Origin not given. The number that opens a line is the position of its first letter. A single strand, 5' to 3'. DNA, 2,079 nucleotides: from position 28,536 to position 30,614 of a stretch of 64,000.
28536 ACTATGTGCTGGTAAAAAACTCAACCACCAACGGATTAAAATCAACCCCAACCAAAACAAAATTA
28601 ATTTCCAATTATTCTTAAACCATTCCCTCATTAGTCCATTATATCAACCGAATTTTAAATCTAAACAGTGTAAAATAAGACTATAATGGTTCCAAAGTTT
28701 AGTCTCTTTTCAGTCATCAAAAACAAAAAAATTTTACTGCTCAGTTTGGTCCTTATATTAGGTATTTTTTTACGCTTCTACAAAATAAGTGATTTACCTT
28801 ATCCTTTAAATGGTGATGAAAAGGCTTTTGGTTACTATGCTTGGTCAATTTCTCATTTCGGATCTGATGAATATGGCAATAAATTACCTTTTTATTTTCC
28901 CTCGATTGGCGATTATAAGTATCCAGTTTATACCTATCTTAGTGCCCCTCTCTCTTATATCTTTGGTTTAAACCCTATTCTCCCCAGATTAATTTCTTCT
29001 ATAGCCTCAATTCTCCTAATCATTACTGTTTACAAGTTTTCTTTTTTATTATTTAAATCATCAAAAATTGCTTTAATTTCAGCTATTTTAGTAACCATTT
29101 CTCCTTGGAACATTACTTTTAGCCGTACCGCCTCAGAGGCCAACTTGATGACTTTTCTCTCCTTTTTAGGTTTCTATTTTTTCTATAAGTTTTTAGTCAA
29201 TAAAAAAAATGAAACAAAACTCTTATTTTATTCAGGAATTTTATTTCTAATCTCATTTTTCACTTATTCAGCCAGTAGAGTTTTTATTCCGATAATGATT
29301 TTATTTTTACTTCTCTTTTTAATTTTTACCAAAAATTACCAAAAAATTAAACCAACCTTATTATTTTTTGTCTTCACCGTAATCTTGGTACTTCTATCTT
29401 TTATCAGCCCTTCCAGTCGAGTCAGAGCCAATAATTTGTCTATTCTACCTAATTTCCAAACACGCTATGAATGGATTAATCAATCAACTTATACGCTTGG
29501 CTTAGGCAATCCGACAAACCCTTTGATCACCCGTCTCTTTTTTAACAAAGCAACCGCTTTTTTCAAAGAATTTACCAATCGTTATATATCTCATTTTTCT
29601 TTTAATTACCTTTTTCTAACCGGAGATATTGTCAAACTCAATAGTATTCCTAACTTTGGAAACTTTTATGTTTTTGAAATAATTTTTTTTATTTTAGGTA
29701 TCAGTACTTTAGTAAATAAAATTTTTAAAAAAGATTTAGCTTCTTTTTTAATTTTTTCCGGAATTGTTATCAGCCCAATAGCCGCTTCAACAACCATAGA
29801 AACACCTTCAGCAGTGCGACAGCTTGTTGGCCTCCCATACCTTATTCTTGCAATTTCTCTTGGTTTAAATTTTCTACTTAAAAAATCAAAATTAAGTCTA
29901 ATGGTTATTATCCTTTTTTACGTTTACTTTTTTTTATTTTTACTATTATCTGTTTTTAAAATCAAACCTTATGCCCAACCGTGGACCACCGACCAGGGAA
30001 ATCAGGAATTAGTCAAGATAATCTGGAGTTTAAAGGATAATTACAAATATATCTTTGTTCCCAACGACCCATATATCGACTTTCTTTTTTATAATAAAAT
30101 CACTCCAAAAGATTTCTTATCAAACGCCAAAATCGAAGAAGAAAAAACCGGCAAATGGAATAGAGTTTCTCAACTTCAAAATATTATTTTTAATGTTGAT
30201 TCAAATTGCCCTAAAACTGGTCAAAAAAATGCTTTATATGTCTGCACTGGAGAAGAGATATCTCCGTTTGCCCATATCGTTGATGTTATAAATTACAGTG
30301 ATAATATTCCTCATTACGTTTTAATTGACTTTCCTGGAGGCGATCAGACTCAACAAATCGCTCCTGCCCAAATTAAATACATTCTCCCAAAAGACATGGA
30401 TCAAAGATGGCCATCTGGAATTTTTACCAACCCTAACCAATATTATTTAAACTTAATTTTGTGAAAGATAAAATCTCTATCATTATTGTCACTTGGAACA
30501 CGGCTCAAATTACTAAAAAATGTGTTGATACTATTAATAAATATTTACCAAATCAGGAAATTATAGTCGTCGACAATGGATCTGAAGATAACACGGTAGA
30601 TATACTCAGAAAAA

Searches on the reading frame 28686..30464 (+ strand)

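Call 7: search_protein_families(library=pfam, proteins=[window:28686-30464:+], max_evalue=0.01)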
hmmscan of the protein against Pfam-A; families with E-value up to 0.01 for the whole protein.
window:28686-30464:+ (592 aa): 3 families
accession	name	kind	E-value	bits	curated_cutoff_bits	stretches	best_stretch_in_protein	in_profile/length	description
PF13231.12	PMT_2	-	6.6e-08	33.4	26.1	1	80-237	4-154/160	Dolichyl-phosphate-mannose-protein mannosyltransferase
PF02366.24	PMT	-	9.6e-05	22.5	22.7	1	23-239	4-230/245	Dolichyl-phosphate-mannose-protein mannosyltransferase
PF14264.12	Glucos_trans_II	-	0.0012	18.5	30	1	85-391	31-313/317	Glucosyl transferase GtrII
